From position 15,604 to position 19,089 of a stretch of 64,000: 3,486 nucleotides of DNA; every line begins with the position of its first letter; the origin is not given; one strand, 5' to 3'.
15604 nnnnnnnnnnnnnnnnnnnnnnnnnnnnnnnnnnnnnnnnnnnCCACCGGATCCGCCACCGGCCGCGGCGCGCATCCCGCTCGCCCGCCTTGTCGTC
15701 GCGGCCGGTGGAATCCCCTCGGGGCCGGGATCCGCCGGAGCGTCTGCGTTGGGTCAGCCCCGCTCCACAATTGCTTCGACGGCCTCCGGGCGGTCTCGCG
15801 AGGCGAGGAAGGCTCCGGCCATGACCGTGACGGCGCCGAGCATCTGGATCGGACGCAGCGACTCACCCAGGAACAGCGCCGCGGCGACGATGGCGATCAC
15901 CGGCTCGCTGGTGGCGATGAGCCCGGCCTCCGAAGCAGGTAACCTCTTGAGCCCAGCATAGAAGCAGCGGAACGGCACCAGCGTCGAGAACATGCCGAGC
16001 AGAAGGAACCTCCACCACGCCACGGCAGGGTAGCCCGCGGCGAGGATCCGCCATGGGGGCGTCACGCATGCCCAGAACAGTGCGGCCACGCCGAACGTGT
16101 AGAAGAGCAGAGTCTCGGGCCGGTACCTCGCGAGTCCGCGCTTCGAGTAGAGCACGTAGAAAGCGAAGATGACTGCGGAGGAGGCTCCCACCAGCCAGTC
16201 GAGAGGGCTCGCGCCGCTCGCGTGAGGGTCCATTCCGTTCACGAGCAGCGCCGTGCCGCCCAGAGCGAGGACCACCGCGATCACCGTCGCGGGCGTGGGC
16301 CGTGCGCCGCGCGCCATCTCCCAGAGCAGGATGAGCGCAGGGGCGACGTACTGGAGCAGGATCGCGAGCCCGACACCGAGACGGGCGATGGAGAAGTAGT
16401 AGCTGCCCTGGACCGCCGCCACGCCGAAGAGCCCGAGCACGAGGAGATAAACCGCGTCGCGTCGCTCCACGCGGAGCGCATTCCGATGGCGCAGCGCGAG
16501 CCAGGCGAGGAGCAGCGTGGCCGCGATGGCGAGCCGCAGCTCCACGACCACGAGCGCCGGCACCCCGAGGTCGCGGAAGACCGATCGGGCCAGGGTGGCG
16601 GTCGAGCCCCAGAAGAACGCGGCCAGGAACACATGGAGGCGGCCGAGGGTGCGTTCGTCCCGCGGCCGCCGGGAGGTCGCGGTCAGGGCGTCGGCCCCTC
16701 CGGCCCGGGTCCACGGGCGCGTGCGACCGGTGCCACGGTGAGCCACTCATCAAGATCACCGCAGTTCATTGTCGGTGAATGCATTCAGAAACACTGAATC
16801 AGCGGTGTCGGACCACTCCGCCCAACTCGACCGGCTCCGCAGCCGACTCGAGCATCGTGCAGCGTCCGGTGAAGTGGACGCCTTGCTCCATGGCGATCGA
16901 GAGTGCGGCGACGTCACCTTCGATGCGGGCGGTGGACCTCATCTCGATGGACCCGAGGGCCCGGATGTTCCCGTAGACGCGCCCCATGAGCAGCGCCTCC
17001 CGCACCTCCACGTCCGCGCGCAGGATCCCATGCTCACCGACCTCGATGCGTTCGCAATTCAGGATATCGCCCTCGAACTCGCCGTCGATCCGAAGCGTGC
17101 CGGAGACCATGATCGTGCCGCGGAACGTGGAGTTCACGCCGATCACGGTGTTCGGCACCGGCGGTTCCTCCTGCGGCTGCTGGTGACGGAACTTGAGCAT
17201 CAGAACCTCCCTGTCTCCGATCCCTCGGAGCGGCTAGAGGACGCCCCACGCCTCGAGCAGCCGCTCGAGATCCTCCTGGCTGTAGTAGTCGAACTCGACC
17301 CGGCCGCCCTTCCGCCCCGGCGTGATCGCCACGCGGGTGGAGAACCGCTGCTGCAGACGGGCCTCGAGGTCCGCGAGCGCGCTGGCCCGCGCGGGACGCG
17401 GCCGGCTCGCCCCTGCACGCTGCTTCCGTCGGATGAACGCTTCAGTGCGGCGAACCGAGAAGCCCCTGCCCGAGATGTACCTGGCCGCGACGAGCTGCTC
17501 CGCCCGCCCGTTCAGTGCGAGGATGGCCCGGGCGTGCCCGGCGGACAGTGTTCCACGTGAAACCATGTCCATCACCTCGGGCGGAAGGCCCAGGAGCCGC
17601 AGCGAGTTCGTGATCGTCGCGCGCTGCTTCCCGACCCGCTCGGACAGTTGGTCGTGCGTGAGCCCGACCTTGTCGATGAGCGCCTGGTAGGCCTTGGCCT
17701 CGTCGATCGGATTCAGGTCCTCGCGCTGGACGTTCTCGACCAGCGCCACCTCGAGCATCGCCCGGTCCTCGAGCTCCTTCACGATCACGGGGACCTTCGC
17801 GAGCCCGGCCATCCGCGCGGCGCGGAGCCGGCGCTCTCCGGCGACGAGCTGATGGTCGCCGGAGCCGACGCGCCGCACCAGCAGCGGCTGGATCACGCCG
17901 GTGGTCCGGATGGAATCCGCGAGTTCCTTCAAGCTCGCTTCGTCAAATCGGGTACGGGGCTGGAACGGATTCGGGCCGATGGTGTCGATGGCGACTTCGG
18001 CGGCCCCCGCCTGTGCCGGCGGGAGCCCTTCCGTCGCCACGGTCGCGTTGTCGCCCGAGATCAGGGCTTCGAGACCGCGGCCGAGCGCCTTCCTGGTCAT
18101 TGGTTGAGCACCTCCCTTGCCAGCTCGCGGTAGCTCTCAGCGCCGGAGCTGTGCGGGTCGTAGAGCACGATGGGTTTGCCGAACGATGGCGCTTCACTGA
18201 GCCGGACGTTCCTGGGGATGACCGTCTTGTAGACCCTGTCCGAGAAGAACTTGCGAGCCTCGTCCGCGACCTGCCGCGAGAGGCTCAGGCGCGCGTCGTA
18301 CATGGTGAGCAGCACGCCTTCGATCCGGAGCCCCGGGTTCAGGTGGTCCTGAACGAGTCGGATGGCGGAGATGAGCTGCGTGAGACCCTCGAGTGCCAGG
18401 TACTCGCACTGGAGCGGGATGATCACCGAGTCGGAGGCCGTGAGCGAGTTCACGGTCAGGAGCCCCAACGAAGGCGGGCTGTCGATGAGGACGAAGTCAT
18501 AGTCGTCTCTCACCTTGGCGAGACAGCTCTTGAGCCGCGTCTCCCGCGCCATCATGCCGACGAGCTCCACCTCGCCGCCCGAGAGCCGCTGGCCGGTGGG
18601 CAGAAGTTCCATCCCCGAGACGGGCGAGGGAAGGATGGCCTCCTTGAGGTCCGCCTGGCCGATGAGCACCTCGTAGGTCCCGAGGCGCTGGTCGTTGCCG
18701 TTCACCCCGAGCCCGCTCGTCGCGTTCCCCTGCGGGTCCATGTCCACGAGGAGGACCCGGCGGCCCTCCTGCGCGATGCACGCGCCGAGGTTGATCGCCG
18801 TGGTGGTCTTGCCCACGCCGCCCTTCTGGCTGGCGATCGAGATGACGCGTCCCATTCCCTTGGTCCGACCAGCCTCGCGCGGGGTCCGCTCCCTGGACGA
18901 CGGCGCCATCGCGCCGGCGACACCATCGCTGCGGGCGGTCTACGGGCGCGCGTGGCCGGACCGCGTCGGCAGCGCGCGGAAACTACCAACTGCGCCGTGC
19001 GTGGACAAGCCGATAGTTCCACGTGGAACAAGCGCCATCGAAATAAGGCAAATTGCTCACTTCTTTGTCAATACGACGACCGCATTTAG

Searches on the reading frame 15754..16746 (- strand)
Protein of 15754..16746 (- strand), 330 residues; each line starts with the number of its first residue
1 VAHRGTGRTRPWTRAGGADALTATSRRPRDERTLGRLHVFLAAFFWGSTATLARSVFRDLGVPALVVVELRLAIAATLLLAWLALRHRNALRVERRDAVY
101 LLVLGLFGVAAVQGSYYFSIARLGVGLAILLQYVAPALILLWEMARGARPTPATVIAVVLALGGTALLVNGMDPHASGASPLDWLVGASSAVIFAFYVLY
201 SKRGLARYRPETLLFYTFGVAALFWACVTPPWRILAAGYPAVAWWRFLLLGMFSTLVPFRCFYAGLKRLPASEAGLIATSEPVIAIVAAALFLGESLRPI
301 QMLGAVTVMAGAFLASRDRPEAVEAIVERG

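Call 74: search_protein_families(library=pfam, proteins=[window:15754-16746:-], max_evalue=0.00001)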
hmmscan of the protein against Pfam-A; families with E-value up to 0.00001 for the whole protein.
window:15754-16746:- (330 aa): 1 family
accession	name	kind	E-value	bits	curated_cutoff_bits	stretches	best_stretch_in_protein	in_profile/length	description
PF00892.27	EamA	-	5.3e-42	143.7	28.2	2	186-316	6-134/135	EamA-like transporter family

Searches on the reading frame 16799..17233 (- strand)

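Call 75: search_protein_families(library=pfam, proteins=[window:16799-17233:-], max_evalue=0.00001)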
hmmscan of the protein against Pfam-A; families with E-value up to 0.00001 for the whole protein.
window:16799-17233:- (144 aa): 1 family
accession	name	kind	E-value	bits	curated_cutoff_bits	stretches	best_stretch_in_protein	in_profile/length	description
PF04519.19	Bactofilin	-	9.3e-25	87.2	27.9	1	29-125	1-97/98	Polymer-forming cytoskeletal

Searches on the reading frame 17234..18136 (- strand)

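Call 74: search_protein_families(library=pfam, proteins=[window:17234-18136:-], max_evalue=0.00001)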
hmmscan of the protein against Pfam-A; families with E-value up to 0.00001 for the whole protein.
window:17234-18136:- (300 aa): 3 families
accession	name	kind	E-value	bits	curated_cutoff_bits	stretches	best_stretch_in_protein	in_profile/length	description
PF17762.8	HTH_ParB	-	2.5e-34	117.9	22.6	1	139-239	1-101/102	ParB HTH domain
PF02195.25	ParB_N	-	9.5e-34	115.8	26.3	1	47-137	5-95/95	ParB N-terminal domain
PF23552.2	ParB_C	-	8.8e-09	35.1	23.8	1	254-297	5-49/50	ParB dimerisation domain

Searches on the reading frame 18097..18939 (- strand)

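Call 74: search_protein_families(library=pfam, proteins=[window:18097-18939:-], max_evalue=0.00001)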
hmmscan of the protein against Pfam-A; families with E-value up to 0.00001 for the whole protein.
window:18097-18939:- (280 aa): 7 families
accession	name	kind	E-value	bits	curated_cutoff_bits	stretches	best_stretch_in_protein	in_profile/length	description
PF13614.12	AAA_31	-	2.7e-64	216.8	27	1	31-206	2-177/177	AAA domain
PF01656.29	CbiA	-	7.8e-30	103.9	25.4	1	33-257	1-125/125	CobQ/CobB/MinD/ParA nucleotide binding domain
PF06564.18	CBP_BcsQ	-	1e-14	55.1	21.3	1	33-275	4-231/234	Cellulose biosynthesis protein BcsQ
PF10609.15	ParA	-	6.8e-14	52.3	27.1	1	31-276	4-244/246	NUBPL iron-transfer P-loop NTPase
PF09140.17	MipZ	-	3.3e-10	40.2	20.7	0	32-70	2-40/262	ATPase MipZ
PF00142.24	Fer4_NifH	-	4.1e-10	40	25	1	38-75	7-44/271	4Fe-4S iron sulfur cluster binding proteins, NifH/frxC family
PF02374.21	ArsA_ATPase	-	1.4e-06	28.2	24.3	1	37-71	7-41/305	Anion-transporting ATPase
